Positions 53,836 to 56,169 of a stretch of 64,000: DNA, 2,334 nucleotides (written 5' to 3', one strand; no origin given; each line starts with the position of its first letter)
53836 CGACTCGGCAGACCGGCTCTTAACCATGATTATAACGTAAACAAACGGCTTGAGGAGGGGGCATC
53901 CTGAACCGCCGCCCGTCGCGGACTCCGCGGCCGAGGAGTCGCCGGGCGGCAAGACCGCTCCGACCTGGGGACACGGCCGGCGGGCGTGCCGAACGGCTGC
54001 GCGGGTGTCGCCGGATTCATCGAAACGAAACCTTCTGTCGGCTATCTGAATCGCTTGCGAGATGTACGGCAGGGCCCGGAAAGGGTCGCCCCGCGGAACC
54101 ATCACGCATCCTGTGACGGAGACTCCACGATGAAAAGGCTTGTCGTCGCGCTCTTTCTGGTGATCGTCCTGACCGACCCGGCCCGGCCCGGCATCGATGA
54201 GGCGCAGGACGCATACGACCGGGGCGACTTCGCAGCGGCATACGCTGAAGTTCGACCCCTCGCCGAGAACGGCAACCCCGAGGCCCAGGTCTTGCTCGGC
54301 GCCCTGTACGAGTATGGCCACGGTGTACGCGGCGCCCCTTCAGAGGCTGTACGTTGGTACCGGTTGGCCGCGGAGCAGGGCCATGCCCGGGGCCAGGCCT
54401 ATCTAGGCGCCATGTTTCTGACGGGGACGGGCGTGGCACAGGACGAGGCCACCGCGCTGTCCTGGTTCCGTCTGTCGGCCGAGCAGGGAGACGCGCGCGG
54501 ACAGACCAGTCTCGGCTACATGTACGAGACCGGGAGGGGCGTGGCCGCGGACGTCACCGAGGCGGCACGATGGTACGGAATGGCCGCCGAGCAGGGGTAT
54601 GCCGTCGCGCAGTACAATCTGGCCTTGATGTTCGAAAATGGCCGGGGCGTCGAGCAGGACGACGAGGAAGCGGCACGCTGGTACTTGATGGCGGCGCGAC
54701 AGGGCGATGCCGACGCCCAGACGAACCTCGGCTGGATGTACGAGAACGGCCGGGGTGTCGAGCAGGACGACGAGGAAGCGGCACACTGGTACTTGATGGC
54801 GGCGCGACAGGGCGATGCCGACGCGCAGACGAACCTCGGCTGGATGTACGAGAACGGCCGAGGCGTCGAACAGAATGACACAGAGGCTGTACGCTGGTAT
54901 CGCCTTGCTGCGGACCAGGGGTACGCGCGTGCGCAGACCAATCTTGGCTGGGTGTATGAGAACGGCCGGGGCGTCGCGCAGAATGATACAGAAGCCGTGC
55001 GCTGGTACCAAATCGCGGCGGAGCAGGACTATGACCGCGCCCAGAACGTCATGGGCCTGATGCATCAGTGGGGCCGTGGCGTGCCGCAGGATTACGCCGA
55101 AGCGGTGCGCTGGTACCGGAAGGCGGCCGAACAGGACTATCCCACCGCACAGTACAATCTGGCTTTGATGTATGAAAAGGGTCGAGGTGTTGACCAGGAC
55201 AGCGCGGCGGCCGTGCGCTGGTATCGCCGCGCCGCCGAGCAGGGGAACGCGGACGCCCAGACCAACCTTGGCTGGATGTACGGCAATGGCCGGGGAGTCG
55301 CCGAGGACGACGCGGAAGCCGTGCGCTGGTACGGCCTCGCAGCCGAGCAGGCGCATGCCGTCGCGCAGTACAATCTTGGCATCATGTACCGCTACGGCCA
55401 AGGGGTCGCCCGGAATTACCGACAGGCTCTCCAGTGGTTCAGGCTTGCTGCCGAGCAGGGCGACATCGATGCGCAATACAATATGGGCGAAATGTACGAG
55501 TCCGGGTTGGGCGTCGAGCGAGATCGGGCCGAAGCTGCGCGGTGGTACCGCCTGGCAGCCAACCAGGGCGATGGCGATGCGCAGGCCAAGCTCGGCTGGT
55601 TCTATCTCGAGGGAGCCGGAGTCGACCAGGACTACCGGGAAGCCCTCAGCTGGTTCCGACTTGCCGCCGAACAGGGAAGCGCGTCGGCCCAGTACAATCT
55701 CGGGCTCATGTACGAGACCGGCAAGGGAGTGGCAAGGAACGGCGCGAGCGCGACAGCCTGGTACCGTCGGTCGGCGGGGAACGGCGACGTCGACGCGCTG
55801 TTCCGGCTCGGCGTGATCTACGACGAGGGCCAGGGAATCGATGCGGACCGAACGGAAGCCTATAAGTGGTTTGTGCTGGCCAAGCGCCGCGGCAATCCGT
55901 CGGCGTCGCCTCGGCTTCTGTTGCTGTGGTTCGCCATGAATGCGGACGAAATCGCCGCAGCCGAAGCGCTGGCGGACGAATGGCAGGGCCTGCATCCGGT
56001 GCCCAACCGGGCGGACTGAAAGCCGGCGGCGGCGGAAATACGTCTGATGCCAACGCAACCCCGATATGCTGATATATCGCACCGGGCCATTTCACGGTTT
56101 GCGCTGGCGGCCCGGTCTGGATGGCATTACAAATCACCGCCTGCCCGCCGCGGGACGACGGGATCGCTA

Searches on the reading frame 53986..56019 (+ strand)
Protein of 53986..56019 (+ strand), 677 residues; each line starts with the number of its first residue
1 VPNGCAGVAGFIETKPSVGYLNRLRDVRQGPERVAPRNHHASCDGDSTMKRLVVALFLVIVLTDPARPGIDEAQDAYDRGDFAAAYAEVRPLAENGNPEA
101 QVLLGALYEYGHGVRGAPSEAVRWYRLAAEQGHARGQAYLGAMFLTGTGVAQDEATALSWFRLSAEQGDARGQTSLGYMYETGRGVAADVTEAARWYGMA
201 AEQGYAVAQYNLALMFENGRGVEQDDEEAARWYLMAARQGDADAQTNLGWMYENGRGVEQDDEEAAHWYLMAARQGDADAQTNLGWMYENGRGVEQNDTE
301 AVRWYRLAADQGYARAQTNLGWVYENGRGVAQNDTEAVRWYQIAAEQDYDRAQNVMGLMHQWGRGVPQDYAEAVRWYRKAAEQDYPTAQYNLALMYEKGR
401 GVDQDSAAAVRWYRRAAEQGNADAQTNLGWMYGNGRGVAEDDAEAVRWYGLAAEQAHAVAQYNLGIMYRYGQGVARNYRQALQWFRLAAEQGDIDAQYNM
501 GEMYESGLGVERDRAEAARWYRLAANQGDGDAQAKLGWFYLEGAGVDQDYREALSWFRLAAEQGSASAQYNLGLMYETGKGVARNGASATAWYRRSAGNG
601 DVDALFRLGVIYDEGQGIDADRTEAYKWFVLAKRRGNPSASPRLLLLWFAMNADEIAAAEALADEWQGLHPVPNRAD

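Call 6: search_protein_families(library=pfam, proteins=[window:53986-56019:+], max_evalue=0.001)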
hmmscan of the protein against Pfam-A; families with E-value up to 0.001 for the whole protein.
window:53986-56019:+ (677 aa): 3 families
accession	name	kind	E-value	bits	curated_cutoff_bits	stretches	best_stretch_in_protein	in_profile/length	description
PF08238.18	Sel1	-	2.2e-161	519.1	30.7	15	458-493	1-36/36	Sel1 repeat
PF13431.12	TPR_17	-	4.2e-05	23.9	24.4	0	307-326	6-25/34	Tetratricopeptide repeat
PF20023.5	WSLR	-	0.00017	22.3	27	0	434-448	15-29/39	Wolframin Sel1-like repeat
